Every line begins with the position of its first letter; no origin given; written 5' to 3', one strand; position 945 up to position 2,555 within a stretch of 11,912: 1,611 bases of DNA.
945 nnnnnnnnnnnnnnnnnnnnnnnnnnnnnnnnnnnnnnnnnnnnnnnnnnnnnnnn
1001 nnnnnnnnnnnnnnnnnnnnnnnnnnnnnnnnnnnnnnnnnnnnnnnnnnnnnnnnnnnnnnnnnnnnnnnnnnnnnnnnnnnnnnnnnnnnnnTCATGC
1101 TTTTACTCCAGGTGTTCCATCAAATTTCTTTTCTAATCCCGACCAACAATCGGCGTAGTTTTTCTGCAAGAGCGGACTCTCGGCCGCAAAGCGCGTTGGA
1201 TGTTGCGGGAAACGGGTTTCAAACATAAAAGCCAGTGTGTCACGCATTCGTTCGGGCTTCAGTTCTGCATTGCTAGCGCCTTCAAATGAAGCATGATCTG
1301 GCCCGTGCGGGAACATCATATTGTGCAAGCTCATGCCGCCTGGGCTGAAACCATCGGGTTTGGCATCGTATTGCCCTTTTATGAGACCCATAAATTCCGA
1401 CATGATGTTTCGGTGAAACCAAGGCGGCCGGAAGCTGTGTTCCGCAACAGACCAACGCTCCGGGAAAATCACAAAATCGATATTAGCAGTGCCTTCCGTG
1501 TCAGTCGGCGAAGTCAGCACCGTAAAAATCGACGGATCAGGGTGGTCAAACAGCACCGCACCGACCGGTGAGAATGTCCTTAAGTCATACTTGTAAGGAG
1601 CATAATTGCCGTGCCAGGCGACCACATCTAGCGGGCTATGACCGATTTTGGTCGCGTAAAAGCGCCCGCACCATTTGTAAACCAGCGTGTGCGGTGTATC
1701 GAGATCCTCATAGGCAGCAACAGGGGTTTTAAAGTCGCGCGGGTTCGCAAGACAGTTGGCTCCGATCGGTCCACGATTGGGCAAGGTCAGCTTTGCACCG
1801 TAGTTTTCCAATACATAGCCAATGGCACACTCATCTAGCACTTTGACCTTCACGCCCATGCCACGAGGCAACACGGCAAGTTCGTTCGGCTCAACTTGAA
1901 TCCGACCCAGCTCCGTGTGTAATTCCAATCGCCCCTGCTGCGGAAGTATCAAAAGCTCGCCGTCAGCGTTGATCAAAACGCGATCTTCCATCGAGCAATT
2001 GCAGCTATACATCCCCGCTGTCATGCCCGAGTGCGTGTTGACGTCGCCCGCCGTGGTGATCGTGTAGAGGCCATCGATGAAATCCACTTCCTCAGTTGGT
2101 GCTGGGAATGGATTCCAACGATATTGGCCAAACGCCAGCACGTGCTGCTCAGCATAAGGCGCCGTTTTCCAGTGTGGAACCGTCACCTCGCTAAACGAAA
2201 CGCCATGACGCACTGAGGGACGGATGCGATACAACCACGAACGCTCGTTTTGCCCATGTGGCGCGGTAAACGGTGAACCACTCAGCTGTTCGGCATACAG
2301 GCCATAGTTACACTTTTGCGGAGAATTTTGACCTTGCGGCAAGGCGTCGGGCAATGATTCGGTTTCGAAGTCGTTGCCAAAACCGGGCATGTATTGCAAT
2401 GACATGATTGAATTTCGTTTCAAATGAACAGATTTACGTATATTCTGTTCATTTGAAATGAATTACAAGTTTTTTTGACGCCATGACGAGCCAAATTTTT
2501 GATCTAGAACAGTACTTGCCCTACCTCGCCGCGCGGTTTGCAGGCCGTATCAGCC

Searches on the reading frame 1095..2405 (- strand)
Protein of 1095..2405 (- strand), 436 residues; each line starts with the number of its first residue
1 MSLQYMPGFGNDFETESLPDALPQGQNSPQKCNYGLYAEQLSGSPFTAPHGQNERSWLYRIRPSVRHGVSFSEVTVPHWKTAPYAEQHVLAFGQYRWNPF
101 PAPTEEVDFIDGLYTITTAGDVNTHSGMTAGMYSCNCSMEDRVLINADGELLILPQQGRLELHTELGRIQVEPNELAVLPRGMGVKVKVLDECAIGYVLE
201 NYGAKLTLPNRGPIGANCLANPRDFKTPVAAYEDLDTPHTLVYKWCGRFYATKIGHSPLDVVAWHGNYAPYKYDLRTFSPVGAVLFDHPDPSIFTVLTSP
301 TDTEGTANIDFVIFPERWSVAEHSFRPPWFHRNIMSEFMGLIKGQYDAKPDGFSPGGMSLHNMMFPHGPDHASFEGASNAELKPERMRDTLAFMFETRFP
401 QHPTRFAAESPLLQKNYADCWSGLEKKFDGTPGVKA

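Call 53: list_cluster_members(proteins=[P0009, window:1095-2405:-, window:5238-6638:+, L002:2703-4103:+])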
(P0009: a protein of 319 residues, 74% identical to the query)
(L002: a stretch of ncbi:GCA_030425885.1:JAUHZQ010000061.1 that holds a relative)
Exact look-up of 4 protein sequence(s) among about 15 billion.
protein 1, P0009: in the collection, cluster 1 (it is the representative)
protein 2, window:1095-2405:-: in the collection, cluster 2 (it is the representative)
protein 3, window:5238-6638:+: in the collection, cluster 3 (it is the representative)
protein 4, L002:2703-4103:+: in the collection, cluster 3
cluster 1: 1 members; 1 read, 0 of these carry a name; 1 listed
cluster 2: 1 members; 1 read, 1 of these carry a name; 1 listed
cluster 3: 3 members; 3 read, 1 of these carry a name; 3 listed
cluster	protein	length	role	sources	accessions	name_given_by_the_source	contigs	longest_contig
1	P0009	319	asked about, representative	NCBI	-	-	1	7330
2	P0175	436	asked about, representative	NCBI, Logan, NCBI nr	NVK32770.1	MAG: homogentisate 1,2-dioxygenase [Gammaproteobacteria bacterium] | homogentisate 1,2-dioxygenase [Gammaproteobacteria bacterium]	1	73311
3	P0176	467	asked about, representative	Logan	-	-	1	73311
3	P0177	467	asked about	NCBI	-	-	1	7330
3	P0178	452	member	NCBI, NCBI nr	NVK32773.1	MAG: hypothetical protein HWE20_17345 [Gammaproteobacteria bacterium] | hypothetical protein [Gammaproteobacteria bacterium]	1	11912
